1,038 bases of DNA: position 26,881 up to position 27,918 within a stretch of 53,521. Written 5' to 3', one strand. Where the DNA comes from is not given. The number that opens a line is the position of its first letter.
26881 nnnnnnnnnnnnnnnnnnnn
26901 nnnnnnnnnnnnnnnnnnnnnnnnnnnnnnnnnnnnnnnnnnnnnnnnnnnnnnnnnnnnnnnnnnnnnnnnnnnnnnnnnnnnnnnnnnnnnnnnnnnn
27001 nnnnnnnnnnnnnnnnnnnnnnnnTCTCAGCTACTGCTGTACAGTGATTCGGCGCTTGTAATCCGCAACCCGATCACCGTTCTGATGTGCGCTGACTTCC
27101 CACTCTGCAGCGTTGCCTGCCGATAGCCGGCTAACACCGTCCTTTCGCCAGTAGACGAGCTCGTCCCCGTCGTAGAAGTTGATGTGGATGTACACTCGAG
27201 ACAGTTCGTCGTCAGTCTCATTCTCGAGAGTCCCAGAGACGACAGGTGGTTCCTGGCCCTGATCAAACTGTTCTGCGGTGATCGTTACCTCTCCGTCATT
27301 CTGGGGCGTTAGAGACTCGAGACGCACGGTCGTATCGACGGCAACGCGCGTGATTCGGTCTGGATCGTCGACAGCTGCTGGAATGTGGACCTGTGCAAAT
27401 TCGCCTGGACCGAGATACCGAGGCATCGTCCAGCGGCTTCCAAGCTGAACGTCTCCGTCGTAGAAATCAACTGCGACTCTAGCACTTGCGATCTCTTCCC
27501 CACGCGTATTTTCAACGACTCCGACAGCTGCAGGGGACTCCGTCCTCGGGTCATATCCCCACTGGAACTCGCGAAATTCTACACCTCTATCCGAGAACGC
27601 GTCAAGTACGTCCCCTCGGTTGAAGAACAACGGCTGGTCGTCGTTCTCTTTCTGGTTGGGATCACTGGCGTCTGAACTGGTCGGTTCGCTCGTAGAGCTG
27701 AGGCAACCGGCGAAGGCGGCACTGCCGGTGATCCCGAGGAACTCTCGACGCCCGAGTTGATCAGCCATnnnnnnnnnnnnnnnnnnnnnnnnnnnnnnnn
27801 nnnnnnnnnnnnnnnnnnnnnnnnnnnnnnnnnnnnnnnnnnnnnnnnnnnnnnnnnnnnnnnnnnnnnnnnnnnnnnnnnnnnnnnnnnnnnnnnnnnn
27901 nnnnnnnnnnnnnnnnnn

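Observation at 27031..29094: Minus-strand cassette next to the fibres: two paralogous FxLYD Tat-lipoproteins plus a membrane-tethered nuclease-like protein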

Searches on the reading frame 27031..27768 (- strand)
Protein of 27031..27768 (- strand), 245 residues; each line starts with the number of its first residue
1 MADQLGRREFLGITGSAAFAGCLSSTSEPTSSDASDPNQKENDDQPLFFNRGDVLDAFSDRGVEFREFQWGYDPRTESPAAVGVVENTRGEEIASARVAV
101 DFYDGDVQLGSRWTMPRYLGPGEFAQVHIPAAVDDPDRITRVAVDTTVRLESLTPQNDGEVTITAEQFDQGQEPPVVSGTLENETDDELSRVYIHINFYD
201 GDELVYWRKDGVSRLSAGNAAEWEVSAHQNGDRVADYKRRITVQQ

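Call 3: search_protein_families(library=pfam, proteins=[window:27031-27768:-], max_evalue=0.1)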
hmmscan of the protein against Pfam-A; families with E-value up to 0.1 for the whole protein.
window:27031-27768:- (245 aa): 0 families

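Call 4: search_protein_families(library=ncbifam, proteins=[window:27031-27768:-], max_evalue=0.1)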
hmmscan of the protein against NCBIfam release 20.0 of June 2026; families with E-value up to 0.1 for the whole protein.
window:27031-27768:- (245 aa): 2 families
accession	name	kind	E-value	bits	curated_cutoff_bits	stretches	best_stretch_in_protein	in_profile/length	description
NF038353.1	FxLYD_dom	domain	3e-19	68.7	23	2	80-144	5-69/71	FxLYD domain-containing protein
NF011747.0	PRK15200.1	equivalog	0.057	12.9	210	1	96-165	40-108/177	type 1 fimbrial protein subunit FimI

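Call 10: find_homologous_proteins(query=window:27031-27768:-)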
Query window:27031-27768:- (245 aa): 3 proteins with E <= 0.001 among 4103 candidates.
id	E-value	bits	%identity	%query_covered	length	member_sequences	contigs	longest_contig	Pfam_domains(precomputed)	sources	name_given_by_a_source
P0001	8.6e-161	551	100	100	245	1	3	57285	-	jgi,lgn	jgi:hypothetical protein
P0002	3.0e-51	192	45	98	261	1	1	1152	-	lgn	-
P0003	1.4e-46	177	53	67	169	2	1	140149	-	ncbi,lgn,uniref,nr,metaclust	ncbi:FxLYD domain-containing protein [Natrinema salifodinae]|uniref:FxLYD domain-containing protein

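Call 11: find_encoding_contigs(protein=P0001, flank=10000, max_places=6)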
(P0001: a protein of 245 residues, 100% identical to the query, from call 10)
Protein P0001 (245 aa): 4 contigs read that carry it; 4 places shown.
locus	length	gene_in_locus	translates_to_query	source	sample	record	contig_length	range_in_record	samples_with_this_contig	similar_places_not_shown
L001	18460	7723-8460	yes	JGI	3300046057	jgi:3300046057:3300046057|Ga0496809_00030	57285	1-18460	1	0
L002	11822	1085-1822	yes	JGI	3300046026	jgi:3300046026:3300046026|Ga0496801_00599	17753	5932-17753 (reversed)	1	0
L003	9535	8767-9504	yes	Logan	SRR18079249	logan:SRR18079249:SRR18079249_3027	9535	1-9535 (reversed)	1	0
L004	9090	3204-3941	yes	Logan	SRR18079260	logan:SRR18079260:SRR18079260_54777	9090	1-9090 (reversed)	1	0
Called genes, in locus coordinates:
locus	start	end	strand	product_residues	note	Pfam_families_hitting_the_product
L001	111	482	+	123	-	-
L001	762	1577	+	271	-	PF00142:Fer4_NifH (faint), PF01656:CbiA, PF06564:CBP_BcsQ (weak), PF09140:MipZ (faint), PF13614:AAA_31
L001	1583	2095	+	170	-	PF26492:DUF8160 (faint)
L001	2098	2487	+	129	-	-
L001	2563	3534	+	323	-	-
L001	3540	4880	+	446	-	-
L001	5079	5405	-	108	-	-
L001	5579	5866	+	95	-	PF20126:TumE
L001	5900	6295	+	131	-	PF25212:HVO_A0114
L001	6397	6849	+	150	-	-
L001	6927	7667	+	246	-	-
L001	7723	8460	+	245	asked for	-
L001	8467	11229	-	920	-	PF00041:fn3 (faint)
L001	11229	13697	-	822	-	PF12810:ALK_LTK_GRD, PF00041:fn3 (faint)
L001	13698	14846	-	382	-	-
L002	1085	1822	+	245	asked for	-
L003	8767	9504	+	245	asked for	-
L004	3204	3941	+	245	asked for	-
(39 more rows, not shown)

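Call 12: find_encoding_contigs(protein=P0003, flank=10000, max_places=4)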
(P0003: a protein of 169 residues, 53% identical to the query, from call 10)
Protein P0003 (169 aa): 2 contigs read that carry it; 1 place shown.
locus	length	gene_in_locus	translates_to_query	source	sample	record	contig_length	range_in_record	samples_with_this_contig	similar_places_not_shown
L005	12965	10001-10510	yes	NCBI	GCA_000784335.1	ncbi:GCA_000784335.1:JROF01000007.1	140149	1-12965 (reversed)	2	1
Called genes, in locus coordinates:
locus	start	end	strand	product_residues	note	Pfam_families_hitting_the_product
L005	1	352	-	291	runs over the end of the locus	-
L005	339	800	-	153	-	-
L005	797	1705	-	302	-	-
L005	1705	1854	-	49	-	-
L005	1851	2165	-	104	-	-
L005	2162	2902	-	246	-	-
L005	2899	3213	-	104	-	-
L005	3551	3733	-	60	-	-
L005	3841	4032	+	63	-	PF21983:NikA-like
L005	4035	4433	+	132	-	-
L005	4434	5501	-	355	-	PF13191:AAA_16, PF00004:AAA (faint), PF13401:AAA_22, PF22703:Cdc6_lid (weak)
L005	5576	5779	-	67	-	-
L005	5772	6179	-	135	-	-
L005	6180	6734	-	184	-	-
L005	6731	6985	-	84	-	-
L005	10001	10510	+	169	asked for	-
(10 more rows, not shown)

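Call 26: find_related_loci(query=window:27031-27768:-, collection=viral_contigs, flank=8000)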
Query window:27031-27768:- (245 aa) in viral_contigs; peptide patterns used: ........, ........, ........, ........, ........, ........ (x = any residue, [..] = any of these).
5 stretches matched a pattern; 2 encode a relative of the query (tblastn E <= 1e-3); 2 distinct loci.
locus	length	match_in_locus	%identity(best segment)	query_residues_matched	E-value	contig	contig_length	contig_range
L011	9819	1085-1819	100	1-245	2e-167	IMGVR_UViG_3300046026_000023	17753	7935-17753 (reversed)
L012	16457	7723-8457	100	1-245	2e-167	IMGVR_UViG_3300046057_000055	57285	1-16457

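Call 30: find_related_loci(query=A5, collection=genome_contigs, flank=8000)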
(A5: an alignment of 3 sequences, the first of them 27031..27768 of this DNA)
Query A5 (245 aa) in genome_contigs; peptide patterns used: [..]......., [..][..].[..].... (x = any residue, [..] = any of these).
85 stretches matched a pattern; 1 encode a relative of the query (tblastn E <= 1e-3); 1 distinct loci.
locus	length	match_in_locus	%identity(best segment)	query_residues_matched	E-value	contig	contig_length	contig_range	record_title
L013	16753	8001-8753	45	5-244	5e-71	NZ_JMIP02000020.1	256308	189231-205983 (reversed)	Halostagnicola sp. A56 20, whole genome shotgun sequence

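Call 31: find_related_loci(query=A5, collection=viral_contigs, flank=8000)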
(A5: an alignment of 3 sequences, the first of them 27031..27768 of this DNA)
Query A5 (245 aa) in viral_contigs; peptide patterns used: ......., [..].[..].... (x = any residue, [..] = any of these).
91 stretches matched a pattern; 2 encode a relative of the query (tblastn E <= 1e-3); 2 distinct loci.
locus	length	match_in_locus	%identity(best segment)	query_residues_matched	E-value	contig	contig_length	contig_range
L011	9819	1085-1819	100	1-245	2e-167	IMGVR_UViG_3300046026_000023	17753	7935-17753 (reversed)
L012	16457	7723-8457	100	1-245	2e-167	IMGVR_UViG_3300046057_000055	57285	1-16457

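Call 43: search_protein_families(library=phrogs, proteins=[window:27031-27768:-], max_evalue=0.01)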
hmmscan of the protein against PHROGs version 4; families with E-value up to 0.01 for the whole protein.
window:27031-27768:- (245 aa): 0 families

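Call 44: search_protein_families(library=padloc, proteins=[window:27031-27768:-], max_evalue=0.1)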
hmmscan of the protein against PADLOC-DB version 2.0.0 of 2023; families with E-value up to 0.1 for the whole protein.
window:27031-27768:- (245 aa): 0 families

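Call 46: search_dna_similar(query=window:27031-27768:-, collection=phages, mode=protein, max_evalue=0.01, max_rows=20)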
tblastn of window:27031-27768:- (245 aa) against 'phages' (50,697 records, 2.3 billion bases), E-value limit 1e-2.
No match.

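Call 52: predict_structure(alignment_id=A5)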
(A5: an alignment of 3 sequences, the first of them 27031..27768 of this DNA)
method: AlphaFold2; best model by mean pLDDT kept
length: 245 residues; sequences in the alignment: 3
mean_pLDDT: 67.8   pTM: 0.42
mean pLDDT of the five models: 67.8, 54.9, 47.8, 40.5, 29.1
residues with pLDDT >= 90: 16; 70-90: 133; 50-70: 41; < 50: 55
segments of 3 or more residues with pLDDT < 50: 1-46, 150-156
pLDDT, mean of each block of 10 residues (from residue 1): 31 30 32 33 44 58 77 74 80 72 84 73 80 77 68 51 86 87 87 83 74 88 82 75 71
secondary structure, 60 per line:
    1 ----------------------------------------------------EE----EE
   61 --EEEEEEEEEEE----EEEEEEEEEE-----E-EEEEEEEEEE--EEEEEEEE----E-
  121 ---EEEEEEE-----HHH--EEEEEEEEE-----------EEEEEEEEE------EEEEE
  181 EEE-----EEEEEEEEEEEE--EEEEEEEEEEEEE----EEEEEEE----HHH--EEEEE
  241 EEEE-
elements in order: E63-73 E78-87 E95-104 E107-114 E124-130 E141-149 E161-169 E176-183 E189-200 E203-215 E220-226 E236-244

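Call 56: fold_search(model_id=the predicted structure, library=pdb)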
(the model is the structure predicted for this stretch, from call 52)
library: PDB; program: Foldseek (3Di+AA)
matches with E <= 10: 1702; with E <= 0.001: 64
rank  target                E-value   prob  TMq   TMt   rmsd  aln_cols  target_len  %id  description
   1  1ggy_A                1.3e-05  1.00  0.25  0.10  18.5       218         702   11  HUMAN FACTOR XIII WITH YTTERBIUM BOUND IN THE ION SITE (released 1999-02-16)
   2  1ggt_A                1.3e-05  1.00  0.25  0.10  18.9       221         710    9  THREE-DIMENSIONAL STRUCTURE OF A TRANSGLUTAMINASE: HUMAN BLOOD COAGULATION FACTOR XIII (released 1995-07-31)
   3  1evu_A                1.3e-05  1.00  0.24  0.10  19.5       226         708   12  HUMAN FACTOR XIII WITH CALCIUM BOUND IN THE ION SITE (released 2000-05-10)
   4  1ex0_B                1.5e-05  1.00  0.23  0.09  19.2       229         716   11  HUMAN FACTOR XIII, MUTANT W279F ZYMOGEN (released 2003-12-23)
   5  1fie_B                2.2e-05  1.00  0.22  0.09  18.7       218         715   11  RECOMBINANT HUMAN COAGULATION FACTOR XIII (released 1997-02-12)
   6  1ex0_A                2.5e-05  1.00  0.22  0.09  19.1       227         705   10  HUMAN FACTOR XIII, MUTANT W279F ZYMOGEN (released 2003-12-23)
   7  1ggt_B                2.7e-05  1.00  0.25  0.09  17.8       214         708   12  THREE-DIMENSIONAL STRUCTURE OF A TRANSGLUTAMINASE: HUMAN BLOOD COAGULATION FACTOR XIII (released 1995-07-31)
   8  1qrk_B                2.8e-05  1.00  0.25  0.09  18.3       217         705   11  HUMAN FACTOR XIII WITH STRONTIUM BOUND IN THE ION SITE (released 1999-07-02)
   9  8cmt_A                2.8e-05  1.00  0.23  0.09  19.3       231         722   11  Structure of the plasma coagulation Factor XIII A2B2 heterotetrameric complex. (released 2024-09-11)
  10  1ggu_B                3.2e-05  1.00  0.22  0.09  19.2       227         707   10  HUMAN FACTOR XIII WITH CALCIUM BOUND IN THE ION SITE (released 1999-09-16)
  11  5mhl_B                3.5e-05  1.00  0.21  0.08  19.1       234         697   12  FXIIIa in complex with the inhibitor Mi0621 (released 2017-12-20)
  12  1qrk_A                3.7e-05  1.00  0.22  0.09  18.5       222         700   11  HUMAN FACTOR XIII WITH STRONTIUM BOUND IN THE ION SITE (released 1999-07-02)
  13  1ggy_B                3.9e-05  1.00  0.22  0.09  18.9       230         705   11  HUMAN FACTOR XIII WITH YTTERBIUM BOUND IN THE ION SITE (released 1999-02-16)
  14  1ggu_A                4.1e-05  1.00  0.24  0.10  19.3       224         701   10  HUMAN FACTOR XIII WITH CALCIUM BOUND IN THE ION SITE (released 1999-09-16)
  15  5mho_B                4.3e-05  1.00  0.24  0.09  18.2       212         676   12  FXIIIa in complex with the inhibitor ZED2369 (released 2017-12-20)
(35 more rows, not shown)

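Call 57: fold_search(model_id=the predicted structure, library=viral)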
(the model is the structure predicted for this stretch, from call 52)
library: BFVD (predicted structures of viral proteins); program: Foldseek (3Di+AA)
matches with E <= 10: 1012; with E <= 0.001: 4
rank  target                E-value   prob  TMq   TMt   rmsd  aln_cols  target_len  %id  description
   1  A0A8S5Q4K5            3.3e-09  1.00  0.34  0.27  17.4       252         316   11  Uncharacterized protein [Siphoviridae sp. ctQqU1]
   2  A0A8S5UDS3            7.3e-08  1.00  0.27  0.23  29.4       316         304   12  Carbohydrate-binding protein [Siphoviridae sp. ctNLX12]
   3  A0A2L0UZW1            1.5e-05  1.00  0.31  0.27  14.4       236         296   13  Uncharacterized protein [Agrobacterium phage Atu_ph07]
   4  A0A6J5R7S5            2.1e-04  1.00  0.26  0.10  20.9       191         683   10  Peptidase S8/S53 domain containing protein [uncultured Caudovirales phage]
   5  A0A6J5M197            1.9e-03  1.00  0.34  0.44   2.1       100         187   16  Uncharacterized protein [uncultured Caudovirales phage]
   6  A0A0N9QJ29            2.4e-03  0.63  0.18  0.07  25.2       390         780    8  Glycosyl hydrolase family 16 [Chrysochromulina ericina virus CeV-01B]
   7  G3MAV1                3.6e-03  1.00  0.27  0.50   3.2        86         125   17  Gp571 [Bacillus phage G]
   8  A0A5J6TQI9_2          3.6e-03  0.66  0.19  0.07  20.8       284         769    8  (no name in the UniProt tables at hand)
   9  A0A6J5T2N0            3.6e-03  0.51  0.18  0.08  20.1       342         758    9  Uncharacterized protein [uncultured Caudovirales phage]
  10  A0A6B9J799            3.8e-03  0.44  0.16  0.05  20.1       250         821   11  Minor tail protein [Arthrobacter phage DrYang]
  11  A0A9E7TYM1            3.8e-03  0.33  0.16  0.09  19.9       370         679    9  (no name in the UniProt tables at hand)
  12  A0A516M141            4.1e-03  0.98  0.27  0.22  16.9       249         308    5  (no name in the UniProt tables at hand)
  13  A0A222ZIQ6            4.1e-03  0.54  0.18  0.07  19.4       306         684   10  Minor tail protein [Arthrobacter phage Wheelbite]
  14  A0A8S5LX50            4.8e-03  1.00  0.32  0.28  10.8       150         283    9  Uncharacterized protein [Siphoviridae sp. ct3pR10]
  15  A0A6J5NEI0            4.8e-03  0.60  0.19  0.06  17.2       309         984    8  Uncharacterized protein [uncultured Caudovirales phage]
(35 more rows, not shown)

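Call 67: find_related_loci(query=A5, collection=metagenome_contigs, flank=10000)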
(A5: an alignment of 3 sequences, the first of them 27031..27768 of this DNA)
Query A5 (245 aa) in metagenome_contigs; peptide patterns used: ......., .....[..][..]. (x = any residue, [..] = any of these).
280 stretches matched a pattern, but none encodes a relative of the query by tblastn (E <= 1e-3).

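Call 77: search_dna_similar(query=window:27031-27768:-, collection=plasmids, mode=protein, max_evalue=0.01, max_rows=25)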
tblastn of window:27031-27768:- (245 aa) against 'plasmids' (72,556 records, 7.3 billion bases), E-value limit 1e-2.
No match.
